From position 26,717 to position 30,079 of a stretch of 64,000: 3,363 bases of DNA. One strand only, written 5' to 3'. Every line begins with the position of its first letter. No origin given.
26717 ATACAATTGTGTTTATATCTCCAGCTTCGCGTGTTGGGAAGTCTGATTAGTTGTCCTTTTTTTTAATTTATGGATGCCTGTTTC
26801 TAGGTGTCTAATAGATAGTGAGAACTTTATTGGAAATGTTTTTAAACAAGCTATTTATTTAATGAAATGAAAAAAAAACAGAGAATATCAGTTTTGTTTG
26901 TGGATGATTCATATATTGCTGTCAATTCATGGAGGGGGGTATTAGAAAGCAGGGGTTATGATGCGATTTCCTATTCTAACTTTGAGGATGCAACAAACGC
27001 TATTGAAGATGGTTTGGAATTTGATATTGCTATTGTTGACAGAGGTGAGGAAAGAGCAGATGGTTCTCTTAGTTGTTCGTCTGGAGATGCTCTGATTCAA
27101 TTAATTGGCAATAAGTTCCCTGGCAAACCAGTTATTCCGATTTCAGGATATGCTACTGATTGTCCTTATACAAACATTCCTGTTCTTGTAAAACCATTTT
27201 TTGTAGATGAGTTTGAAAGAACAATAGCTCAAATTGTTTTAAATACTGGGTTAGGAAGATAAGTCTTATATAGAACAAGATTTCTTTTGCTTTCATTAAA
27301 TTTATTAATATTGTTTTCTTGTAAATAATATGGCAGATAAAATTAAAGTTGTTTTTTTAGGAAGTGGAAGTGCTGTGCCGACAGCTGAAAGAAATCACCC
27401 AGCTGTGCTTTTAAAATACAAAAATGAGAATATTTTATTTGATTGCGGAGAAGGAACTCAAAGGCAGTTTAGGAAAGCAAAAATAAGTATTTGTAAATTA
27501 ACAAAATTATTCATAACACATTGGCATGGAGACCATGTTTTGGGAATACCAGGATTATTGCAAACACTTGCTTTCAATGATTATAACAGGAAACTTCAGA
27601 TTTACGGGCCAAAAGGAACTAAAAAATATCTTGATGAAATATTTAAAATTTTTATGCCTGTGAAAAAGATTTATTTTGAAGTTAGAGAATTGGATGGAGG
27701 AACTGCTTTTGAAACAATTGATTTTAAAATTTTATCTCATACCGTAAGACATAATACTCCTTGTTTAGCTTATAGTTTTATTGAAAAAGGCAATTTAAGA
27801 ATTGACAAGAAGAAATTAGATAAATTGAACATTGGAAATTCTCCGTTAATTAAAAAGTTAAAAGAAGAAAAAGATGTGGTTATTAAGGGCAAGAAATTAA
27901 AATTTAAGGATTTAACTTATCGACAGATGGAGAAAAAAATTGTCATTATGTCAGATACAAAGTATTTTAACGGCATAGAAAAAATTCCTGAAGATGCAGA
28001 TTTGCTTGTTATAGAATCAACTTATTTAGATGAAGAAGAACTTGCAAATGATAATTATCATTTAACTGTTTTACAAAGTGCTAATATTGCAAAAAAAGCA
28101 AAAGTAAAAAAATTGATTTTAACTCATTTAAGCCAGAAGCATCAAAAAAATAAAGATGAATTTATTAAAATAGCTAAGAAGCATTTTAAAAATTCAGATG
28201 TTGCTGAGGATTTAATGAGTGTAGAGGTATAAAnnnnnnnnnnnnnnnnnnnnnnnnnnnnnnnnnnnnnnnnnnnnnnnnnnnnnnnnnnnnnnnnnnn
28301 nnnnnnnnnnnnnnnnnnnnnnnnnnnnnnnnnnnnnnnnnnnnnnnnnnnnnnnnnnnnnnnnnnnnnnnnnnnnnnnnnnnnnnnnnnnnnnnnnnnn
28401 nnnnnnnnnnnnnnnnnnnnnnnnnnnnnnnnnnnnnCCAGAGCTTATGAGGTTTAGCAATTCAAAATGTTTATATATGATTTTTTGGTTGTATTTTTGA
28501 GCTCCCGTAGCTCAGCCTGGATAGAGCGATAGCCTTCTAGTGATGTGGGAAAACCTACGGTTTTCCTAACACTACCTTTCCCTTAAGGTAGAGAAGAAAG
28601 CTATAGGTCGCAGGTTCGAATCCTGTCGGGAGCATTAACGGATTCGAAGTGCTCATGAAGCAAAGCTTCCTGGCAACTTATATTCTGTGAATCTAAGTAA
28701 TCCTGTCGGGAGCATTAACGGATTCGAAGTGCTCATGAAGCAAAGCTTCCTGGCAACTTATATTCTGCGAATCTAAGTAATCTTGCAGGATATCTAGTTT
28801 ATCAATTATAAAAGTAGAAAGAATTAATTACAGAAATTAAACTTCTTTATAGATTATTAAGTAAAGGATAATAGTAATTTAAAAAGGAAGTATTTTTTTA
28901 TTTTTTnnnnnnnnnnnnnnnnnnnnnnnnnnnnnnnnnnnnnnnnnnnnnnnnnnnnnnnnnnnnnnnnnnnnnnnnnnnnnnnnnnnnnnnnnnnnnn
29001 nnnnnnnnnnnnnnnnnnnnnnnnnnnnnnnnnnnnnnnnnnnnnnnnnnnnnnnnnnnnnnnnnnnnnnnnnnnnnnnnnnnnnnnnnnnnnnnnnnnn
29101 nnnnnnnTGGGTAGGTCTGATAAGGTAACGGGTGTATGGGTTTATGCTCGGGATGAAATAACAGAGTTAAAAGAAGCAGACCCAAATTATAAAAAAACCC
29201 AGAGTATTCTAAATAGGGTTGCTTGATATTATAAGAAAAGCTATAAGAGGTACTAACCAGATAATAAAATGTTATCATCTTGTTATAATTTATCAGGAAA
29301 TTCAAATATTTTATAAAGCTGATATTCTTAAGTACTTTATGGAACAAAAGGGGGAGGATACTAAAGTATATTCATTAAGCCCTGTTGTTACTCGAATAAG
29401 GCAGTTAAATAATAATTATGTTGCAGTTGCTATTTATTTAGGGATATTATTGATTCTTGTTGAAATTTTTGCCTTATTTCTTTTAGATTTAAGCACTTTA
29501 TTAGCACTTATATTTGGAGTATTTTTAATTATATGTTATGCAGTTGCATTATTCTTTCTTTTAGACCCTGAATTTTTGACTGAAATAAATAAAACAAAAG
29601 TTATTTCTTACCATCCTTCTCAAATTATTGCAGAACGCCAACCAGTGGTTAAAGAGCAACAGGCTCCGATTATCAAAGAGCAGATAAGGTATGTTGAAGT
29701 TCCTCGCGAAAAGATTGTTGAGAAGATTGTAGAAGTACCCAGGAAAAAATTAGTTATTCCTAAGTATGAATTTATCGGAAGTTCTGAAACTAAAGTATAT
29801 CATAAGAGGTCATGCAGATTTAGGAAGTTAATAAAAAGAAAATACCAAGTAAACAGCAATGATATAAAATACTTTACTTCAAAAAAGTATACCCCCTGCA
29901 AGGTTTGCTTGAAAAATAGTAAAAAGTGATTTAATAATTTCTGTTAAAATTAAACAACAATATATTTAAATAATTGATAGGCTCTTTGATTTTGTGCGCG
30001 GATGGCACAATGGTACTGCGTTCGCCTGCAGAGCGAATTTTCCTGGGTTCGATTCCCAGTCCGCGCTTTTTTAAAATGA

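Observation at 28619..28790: Tandem 80-nt units 3' of tRNA-Arg: tRNA 3' end plus a conserved 64-nt module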

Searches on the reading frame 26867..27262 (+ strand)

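Call 12: search_protein_families(library=pfam, proteins=[window:26867-27262:+])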
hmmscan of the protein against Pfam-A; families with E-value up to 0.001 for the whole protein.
window:26867-27262:+ (131 aa): 0 families

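Call 94: search_protein_families(library=phrogs, proteins=[window:26867-27262:+], max_evalue=0.001)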
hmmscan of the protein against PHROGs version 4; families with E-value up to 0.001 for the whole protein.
window:26867-27262:+ (131 aa): 1 family
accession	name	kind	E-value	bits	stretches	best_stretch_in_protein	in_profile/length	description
phrog_5982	-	unknown function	4.1e-05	22.6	1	3-126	865-987/1030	-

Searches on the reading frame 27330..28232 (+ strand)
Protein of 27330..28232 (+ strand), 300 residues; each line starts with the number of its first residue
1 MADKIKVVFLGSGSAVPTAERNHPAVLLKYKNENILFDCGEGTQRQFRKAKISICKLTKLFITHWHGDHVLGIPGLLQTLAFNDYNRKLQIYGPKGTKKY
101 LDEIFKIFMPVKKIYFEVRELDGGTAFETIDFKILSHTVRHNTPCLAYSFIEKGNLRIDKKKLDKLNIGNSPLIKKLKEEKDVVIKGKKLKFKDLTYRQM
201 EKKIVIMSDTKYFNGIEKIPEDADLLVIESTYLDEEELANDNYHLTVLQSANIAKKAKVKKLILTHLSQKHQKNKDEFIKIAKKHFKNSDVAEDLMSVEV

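Call 12: search_protein_families(library=pfam, proteins=[window:27330-28232:+])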
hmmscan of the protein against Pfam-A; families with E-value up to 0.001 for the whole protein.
window:27330-28232:+ (300 aa): 4 families
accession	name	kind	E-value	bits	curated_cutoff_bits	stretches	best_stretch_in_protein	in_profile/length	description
PF12706.13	Lactamase_B_2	-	3.1e-20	73.1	27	2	34-145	2-116/200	Beta-lactamase superfamily domain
PF00753.33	Lactamase_B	-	2.9e-13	50.6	22.7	1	22-129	5-120/196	Metallo-beta-lactamase superfamily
PF13691.12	Lactamase_B_4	-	3.9e-11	42.9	27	1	15-70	4-61/63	tRNase Z endonuclease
PF23023.1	Anti-Pycsar_Apyc1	-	1.3e-05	25.2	50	1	6-82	4-79/250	Anti-Pycsar protein Apyc1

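Call 18: find_encoding_contigs(protein=window:27330-28232:+, flank=5000, max_places=10)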
Protein window:27330-28232:+ (300 aa): 2 contigs read that carry it; 2 places shown.
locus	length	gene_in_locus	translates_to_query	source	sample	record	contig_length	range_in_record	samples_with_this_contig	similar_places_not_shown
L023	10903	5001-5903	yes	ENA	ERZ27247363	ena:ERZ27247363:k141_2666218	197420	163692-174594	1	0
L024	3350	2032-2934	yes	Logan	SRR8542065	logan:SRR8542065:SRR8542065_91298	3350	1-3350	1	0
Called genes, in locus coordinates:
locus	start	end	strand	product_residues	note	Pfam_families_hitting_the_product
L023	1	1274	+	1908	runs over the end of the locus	-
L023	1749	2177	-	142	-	-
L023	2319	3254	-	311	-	PF03966:Trm112p (faint), PF08271:Zn_Ribbon_TF, PF00382:TFIIB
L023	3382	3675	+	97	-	-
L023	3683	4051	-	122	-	PF01201:Ribosomal_S8e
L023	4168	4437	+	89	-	PF01423:LSM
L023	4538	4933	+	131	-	-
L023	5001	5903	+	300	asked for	PF23023:Anti-Pycsar_Apyc1, PF00753:Lactamase_B, PF13691:Lactamase_B_4, PF12706:Lactamase_B_2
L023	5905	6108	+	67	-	-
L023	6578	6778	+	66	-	-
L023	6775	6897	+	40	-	-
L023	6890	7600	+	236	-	-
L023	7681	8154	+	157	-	PF00293:NUDIX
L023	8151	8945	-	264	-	-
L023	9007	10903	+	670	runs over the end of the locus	-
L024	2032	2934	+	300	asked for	PF23023:Anti-Pycsar_Apyc1, PF00753:Lactamase_B, PF13691:Lactamase_B_4, PF12706:Lactamase_B_2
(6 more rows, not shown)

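Call 24: find_homologous_proteins(query=window:27330-28232:+)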
Query window:27330-28232:+ (300 aa): 7651 proteins with E <= 0.001 among 8000 candidates; the best 120 are listed.
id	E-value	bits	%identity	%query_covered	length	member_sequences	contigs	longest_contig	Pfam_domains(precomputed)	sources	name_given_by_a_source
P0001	8.4e-194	660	100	100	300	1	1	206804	PF12706.14,PF23023.2,PF13691.13,PF00753.34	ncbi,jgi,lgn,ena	ncbi:MAG: ribonuclease Z [Candidatus Pacearchaeota archaeon]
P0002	6.9e-115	401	60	100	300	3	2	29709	PF12706.14,PF23023.2,PF13691.13,PF00753.34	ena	-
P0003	1.4e-114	400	60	100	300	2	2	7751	PF12706.14,PF23023.2,PF13691.13,PF00753.34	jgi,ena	-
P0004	7.5e-112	391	58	99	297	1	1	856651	PF12706.14,PF23023.2,PF13691.13,PF00753.34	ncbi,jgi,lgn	ncbi:MAG: ribonuclease Z [Candidatus Pacearchaeota archaeon]|jgi:ribonuclease Z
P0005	1.2e-111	391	59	100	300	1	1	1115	PF12706.14,PF23023.2,PF13691.13,PF00753.34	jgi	jgi:ribonuclease Z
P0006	3.6e-111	389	61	99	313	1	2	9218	PF12706.14,PF23023.2,PF13691.13,PF00753.34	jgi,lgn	-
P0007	4.3e-111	389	59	100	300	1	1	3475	PF12706.14,PF23023.2,PF13691.13,PF00753.34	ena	-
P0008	7.0e-111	388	60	100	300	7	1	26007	PF12706.14,PF23023.2,PF13691.13,PF00753.34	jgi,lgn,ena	-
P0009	7.6e-111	388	59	100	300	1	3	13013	PF12706.14,PF23023.2,PF13691.13,PF00753.34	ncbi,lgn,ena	ncbi:MAG: ribonuclease Z [Nanoarchaeota archaeon]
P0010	5.1e-110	385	59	98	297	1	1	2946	PF12706.14,PF23023.2,PF13691.13,PF00753.34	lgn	-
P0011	1.6e-109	384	58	100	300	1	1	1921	PF12706.14,PF23023.2,PF13691.13,PF00753.34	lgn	-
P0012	6.3e-108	378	55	100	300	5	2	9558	PF12706.14,PF23023.2,PF13691.13,PF00753.34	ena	-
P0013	8.9e-108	378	58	99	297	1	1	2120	PF12706.14,PF23023.2,PF13691.13,PF00753.34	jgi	jgi:ribonuclease Z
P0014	9.1e-108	378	56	99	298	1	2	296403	PF12706.14,PF23023.2,PF13691.13,PF00753.34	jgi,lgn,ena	jgi:ribonuclease Z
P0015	1.0e-107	378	58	100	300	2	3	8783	PF12706.14,PF23023.2,PF00753.34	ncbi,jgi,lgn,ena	-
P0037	2.1e-102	360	54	99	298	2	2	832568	PF12706.14,PF23023.2,PF13691.13,PF00753.34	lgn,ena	-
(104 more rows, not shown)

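Call 25: find_encoding_contigs(protein=P0002, flank=4000, max_places=3)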
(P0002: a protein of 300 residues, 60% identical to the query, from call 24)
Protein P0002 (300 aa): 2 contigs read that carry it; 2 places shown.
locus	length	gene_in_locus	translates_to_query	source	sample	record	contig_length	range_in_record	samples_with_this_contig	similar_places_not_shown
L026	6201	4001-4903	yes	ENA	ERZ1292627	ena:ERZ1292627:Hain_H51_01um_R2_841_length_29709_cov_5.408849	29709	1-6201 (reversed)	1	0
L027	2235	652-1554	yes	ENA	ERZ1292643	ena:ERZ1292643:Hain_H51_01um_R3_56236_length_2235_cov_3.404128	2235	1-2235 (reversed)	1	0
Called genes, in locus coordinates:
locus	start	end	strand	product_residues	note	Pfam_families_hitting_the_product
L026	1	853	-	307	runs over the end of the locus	PF08271:Zn_Ribbon_TF, PF00382:TFIIB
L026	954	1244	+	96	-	-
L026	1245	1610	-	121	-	PF01201:Ribosomal_S8e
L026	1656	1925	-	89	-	-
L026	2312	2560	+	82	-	PF01423:LSM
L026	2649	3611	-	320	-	PF13412:HTH_24 (weak), PF25212:HVO_A0114 (faint), PF13412:HTH_24 (weak), PF13404:HTH_AsnC-type (weak)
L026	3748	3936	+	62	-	-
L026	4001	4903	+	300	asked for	PF23023:Anti-Pycsar_Apyc1, PF00753:Lactamase_B, PF13691:Lactamase_B_4, PF12706:Lactamase_B_2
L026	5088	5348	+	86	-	-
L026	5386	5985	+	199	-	-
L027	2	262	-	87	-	?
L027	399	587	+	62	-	-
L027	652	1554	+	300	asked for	PF23023:Anti-Pycsar_Apyc1, PF00753:Lactamase_B, PF13691:Lactamase_B_4, PF12706:Lactamase_B_2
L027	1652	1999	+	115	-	-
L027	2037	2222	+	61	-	-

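Call 26: find_encoding_contigs(protein=P0004, flank=4000, max_places=3)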
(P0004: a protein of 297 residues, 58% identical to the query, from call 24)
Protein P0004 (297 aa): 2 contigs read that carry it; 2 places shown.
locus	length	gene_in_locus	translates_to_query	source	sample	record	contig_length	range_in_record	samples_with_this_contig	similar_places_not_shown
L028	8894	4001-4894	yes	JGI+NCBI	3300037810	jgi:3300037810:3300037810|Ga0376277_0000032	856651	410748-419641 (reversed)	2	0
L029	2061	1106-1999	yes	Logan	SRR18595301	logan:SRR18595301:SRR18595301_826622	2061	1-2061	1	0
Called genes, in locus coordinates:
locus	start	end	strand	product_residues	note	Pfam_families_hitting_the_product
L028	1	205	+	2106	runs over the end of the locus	PF01464:SLT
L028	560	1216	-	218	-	-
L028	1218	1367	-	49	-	-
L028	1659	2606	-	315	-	PF08271:Zn_Ribbon_TF, PF00382:TFIIB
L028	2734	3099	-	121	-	PF01201:Ribosomal_S8e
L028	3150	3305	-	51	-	-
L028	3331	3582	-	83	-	-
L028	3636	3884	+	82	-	PF01423:LSM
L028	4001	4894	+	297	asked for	PF13691:Lactamase_B_4 (weak), PF23023:Anti-Pycsar_Apyc1, PF00753:Lactamase_B, PF12706:Lactamase_B_2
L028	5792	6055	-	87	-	-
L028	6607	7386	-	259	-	-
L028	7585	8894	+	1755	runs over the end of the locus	PF07953:Toxin_R_bind_N (weak), PF13385:Laminin_G_3, PF07953:Toxin_R_bind_N (weak), PF13385:Laminin_G_3, PF16656:Pur_ac_phosph_N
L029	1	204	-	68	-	?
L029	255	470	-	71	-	-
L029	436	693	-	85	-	-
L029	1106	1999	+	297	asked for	PF13691:Lactamase_B_4 (weak), PF23023:Anti-Pycsar_Apyc1, PF00753:Lactamase_B, PF12706:Lactamase_B_2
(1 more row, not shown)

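Call 27: find_encoding_contigs(protein=P0001, flank=10000, max_places=10)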
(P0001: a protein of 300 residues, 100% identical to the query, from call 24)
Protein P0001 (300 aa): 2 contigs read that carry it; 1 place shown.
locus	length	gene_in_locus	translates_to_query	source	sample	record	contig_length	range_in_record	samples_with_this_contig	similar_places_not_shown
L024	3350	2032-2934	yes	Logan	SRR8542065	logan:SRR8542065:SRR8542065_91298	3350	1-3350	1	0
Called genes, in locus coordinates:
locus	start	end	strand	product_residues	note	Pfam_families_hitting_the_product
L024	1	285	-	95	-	?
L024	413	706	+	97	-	-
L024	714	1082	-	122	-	PF01201:Ribosomal_S8e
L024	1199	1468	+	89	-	PF01423:LSM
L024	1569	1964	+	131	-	-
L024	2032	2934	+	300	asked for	PF23023:Anti-Pycsar_Apyc1, PF00753:Lactamase_B, PF13691:Lactamase_B_4, PF12706:Lactamase_B_2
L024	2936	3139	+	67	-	-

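Call 51: find_encoding_contigs(protein=P0014, flank=10000, max_places=2)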
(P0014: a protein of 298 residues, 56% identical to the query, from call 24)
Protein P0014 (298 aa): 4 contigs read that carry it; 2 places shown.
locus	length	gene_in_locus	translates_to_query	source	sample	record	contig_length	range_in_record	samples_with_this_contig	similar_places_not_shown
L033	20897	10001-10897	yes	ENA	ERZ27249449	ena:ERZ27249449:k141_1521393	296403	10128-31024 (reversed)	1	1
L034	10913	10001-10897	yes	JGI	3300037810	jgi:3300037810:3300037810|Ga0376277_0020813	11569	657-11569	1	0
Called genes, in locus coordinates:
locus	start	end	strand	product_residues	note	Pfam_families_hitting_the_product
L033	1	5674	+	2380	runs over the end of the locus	PF01464:SLT, PF00933:Glyco_hydro_3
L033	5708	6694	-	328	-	-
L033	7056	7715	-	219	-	-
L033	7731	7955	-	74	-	-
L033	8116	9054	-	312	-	PF08271:Zn_Ribbon_TF, PF00134:Cyclin_N (faint), PF00382:TFIIB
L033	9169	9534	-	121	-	PF01201:Ribosomal_S8e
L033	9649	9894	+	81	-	PF01423:LSM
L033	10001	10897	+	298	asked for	PF13691:Lactamase_B_4, PF23023:Anti-Pycsar_Apyc1, PF00753:Lactamase_B, PF12706:Lactamase_B_2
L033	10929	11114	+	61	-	-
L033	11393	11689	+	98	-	-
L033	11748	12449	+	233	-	PF03161:LAGLIDADG_2 (weak), PF14528:LAGLIDADG_3 (faint)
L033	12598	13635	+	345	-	PF13528:Glyco_trans_1_3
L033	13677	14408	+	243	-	PF06745:ATPase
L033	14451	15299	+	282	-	-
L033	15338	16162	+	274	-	PF13481:AAA_25, PF03796:DnaB_C (faint), PF06745:ATPase, PF23442:DUF7125 (faint), PF06745:ATPase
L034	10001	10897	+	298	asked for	PF13691:Lactamase_B_4, PF23023:Anti-Pycsar_Apyc1, PF00753:Lactamase_B, PF12706:Lactamase_B_2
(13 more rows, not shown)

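Call 52: find_encoding_contigs(protein=P0037, flank=10000, max_places=2)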
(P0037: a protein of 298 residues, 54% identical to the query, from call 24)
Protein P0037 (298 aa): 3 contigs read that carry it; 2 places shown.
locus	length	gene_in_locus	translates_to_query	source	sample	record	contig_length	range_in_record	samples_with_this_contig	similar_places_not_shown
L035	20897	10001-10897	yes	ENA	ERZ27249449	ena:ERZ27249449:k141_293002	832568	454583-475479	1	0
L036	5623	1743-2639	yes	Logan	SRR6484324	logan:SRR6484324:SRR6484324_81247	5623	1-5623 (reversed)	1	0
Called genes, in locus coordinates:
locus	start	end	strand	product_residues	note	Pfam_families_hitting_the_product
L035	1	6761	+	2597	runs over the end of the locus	PF18013:Phage_lysozyme2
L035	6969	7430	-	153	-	-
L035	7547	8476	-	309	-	PF08271:Zn_Ribbon_TF, PF00382:TFIIB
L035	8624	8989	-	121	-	PF01201:Ribosomal_S8e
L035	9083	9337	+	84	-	PF01423:LSM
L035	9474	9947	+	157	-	PF00583:Acetyltransf_1, PF13673:Acetyltransf_10, PF13508:Acetyltransf_7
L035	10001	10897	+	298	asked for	PF13691:Lactamase_B_4, PF23023:Anti-Pycsar_Apyc1, PF00753:Lactamase_B, PF12706:Lactamase_B_2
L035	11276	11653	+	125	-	PF03692:CxxCxxCC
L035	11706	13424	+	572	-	PF00587:tRNA-synt_2b (faint), PF03129:HGTP_anticodon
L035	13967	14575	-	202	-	-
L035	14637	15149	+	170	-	PF00293:NUDIX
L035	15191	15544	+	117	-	PF11969:DcpS_C, PF01230:HIT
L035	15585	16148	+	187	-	-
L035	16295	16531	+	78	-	-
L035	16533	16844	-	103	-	PF01918:Alba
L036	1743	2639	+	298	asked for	PF13691:Lactamase_B_4, PF23023:Anti-Pycsar_Apyc1, PF00753:Lactamase_B, PF12706:Lactamase_B_2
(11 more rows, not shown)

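Call 53: find_encoding_contigs(protein=P0004, flank=10000, max_places=1)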
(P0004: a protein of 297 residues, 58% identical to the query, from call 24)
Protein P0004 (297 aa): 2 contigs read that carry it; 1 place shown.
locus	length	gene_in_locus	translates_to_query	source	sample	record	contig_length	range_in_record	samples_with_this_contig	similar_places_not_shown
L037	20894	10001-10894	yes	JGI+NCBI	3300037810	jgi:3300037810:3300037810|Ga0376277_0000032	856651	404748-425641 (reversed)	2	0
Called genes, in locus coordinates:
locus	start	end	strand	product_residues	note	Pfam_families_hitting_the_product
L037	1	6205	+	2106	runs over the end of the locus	PF01464:SLT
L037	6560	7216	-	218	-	-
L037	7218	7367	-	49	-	-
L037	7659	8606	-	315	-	PF08271:Zn_Ribbon_TF, PF00382:TFIIB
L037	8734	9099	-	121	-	PF01201:Ribosomal_S8e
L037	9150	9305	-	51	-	-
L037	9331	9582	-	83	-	-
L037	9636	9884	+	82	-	PF01423:LSM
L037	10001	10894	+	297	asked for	PF13691:Lactamase_B_4 (weak), PF23023:Anti-Pycsar_Apyc1, PF00753:Lactamase_B, PF12706:Lactamase_B_2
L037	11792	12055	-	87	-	-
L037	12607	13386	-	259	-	-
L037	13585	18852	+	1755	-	PF07953:Toxin_R_bind_N (weak), PF13385:Laminin_G_3, PF07953:Toxin_R_bind_N (weak), PF13385:Laminin_G_3, PF16656:Pur_ac_phosph_N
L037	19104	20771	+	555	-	PF00587:tRNA-synt_2b (weak), PF03129:HGTP_anticodon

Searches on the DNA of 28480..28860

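Call 49: search_rna_families(source=window, start=28480, end=28860, threshold=evalue, max_evalue=10, show_alignments=3)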
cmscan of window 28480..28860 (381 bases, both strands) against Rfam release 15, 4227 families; matches with E-value up to 10: 3.
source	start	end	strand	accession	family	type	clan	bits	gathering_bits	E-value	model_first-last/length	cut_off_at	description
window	28501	28634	+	RF00005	tRNA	Gene; tRNA;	CL00001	56.5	29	9.6e-12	1-71/71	no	tRNA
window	28606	28633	-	RF02194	HPnc0260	Gene; antisense;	-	24.5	59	2.8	122-149/156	no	Bacterial antisense RNA HPnc0260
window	28756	28799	+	RF04252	mir-8186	Gene; miRNA;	-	14.9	80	2.6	1-61/61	no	mir-8186 microRNA precursor family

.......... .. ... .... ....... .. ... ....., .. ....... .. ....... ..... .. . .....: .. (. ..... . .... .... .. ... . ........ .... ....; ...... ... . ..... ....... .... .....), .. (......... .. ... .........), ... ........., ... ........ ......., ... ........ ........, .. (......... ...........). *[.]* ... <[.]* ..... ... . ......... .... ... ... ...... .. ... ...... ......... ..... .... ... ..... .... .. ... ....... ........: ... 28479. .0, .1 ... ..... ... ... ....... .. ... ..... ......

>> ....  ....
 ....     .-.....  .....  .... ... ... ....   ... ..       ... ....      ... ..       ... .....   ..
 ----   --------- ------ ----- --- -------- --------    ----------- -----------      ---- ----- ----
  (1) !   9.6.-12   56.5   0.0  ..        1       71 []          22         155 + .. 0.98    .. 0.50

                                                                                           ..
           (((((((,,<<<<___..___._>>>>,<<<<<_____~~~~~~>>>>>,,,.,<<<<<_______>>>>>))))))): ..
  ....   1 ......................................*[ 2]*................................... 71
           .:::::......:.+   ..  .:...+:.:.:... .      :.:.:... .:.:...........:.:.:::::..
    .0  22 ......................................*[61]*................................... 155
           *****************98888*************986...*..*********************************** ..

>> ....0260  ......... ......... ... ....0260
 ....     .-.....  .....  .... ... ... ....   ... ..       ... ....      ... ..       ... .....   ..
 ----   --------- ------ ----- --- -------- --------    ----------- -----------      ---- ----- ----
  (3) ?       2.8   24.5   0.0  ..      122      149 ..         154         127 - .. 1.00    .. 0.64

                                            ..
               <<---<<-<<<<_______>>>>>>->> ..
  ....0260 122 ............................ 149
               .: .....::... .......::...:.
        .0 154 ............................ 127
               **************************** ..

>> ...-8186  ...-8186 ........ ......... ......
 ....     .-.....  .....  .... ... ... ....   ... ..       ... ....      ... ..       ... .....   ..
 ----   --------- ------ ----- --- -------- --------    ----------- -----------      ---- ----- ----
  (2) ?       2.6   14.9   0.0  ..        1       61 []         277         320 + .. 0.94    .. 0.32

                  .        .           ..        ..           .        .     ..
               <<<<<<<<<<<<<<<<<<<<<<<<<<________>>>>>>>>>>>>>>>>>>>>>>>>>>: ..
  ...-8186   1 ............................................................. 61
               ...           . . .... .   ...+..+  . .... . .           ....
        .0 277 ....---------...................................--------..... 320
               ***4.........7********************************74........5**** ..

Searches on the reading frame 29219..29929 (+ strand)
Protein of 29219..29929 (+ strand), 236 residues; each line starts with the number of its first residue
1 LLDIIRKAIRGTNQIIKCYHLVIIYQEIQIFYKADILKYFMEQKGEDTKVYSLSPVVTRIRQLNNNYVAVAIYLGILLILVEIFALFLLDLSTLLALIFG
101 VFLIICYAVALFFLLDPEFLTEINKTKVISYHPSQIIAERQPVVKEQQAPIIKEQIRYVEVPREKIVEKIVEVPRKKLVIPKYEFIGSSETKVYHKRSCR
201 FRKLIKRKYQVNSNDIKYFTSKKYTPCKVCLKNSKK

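Call 12: search_protein_families(library=pfam, proteins=[window:29219-29929:+])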
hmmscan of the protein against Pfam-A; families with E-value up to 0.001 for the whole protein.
window:29219-29929:+ (236 aa): 1 family
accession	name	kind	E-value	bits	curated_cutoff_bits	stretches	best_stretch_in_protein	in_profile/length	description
PF12314.13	IMCp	-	0.00016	22.3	21.1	1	143-183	7-50/94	Inner membrane complex protein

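Call 46: find_encoding_contigs(protein=window:29219-29929:+, flank=3000, max_places=10)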
Protein window:29219-29929:+ (236 aa): 2 contigs read that carry it; 2 places shown.
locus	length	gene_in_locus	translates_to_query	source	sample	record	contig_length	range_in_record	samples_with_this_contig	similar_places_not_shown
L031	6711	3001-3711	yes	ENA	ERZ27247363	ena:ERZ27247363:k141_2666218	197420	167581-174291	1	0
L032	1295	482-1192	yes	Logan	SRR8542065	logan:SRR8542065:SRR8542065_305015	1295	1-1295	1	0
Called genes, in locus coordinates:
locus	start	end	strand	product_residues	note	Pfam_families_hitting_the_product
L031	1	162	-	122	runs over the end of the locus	PF01201:Ribosomal_S8e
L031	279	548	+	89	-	PF01423:LSM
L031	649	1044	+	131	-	-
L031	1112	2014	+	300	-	PF23023:Anti-Pycsar_Apyc1, PF00753:Lactamase_B, PF13691:Lactamase_B_4, PF12706:Lactamase_B_2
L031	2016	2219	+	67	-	-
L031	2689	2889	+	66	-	-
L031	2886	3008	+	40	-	-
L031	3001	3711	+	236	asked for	-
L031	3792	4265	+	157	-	PF00293:NUDIX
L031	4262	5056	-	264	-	-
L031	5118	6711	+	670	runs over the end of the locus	-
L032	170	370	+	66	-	-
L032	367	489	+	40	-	-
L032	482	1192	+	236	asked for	-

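Call 94: search_protein_families(library=phrogs, proteins=[window:29219-29929:+], max_evalue=0.001)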
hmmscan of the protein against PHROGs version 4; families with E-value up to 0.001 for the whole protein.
window:29219-29929:+ (236 aa): 0 families
